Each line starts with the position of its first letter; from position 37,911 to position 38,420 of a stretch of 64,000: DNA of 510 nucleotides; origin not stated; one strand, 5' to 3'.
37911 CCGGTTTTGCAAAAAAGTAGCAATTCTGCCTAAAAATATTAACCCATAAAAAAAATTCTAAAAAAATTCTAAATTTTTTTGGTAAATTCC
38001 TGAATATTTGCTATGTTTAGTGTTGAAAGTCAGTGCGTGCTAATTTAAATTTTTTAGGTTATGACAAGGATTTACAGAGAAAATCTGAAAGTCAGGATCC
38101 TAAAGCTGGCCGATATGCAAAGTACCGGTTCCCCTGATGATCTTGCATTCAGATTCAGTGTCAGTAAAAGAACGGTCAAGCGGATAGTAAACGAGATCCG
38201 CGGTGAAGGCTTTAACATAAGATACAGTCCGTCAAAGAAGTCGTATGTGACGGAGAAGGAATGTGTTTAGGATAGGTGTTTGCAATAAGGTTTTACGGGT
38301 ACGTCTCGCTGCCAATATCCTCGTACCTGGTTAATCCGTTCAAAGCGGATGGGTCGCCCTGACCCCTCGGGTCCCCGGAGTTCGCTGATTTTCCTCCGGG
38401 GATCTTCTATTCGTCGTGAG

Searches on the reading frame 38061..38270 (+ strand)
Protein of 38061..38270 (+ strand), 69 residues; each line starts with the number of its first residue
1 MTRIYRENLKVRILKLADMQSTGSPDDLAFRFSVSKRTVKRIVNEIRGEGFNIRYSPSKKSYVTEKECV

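Call 3: search_protein_families(library=pfam, proteins=[window:38061-38270:+], max_evalue=0.1)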
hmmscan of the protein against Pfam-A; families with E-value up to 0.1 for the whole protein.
window:38061-38270:+ (69 aa): 4 families
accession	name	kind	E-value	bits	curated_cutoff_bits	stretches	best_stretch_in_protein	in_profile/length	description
PF13613.12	HTH_Tnp_4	-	0.00027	20.9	27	1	26-46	23-43/53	Helix-turn-helix of DDE superfamily endonuclease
PF08279.18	HTH_11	-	0.00032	20.9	25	1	20-58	13-51/55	HTH domain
PF25213.1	HVO_A0261_N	-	0.0073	16.6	35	1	10-51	13-53/86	HVO_A0261 N-terminal domain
PF05043.19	Mga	-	0.03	15.3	21.1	1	2-47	10-55/87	Mga helix-turn-helix domain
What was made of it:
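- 38061..38270 (+): 69-aa HTH protein, a conserved downstream neighbour in this clade only. It is a possible regulator, and its membership of the system is uncertain. Weak HTH_11 and HTH_Tnp_4 hits (call 3).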

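Call 4: search_protein_families(library=ncbifam, proteins=[window:38061-38270:+], max_evalue=0.1)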
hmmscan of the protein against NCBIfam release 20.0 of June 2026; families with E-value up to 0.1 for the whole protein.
window:38061-38270:+ (69 aa): 5 families
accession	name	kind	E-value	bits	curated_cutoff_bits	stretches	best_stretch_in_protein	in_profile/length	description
NF041395.1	TranRegLrpA1_Halo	equivalog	0.0012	18.8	250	1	8-57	5-54/142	HTH-type transcriptional regulator LrpA1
NF007366.0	PRK09863.1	equivalog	0.024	13.1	426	1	10-47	6-42/586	putative frv operon regulatory protein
NF040939.2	trans_reg_lrs14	equivalog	0.029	14.4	90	1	13-55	27-69/103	Lrs14 family HTH-type transcriptional regulator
NF053606.1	Sta1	subfamily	0.034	14.2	80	1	12-55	24-67/100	Sta1 family transcriptional regulator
NF041547.1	GntR_LSA1692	equivalog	0.096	12.3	275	1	17-66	20-68/233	GntR family transcriptional regulator, LSA1692 subfamily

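Call 97: search_protein_families(library=padloc, proteins=[window:38061-38270:+], max_evalue=0.001)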
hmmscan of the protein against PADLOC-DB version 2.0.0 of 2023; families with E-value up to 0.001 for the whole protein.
window:38061-38270:+ (69 aa): 0 families
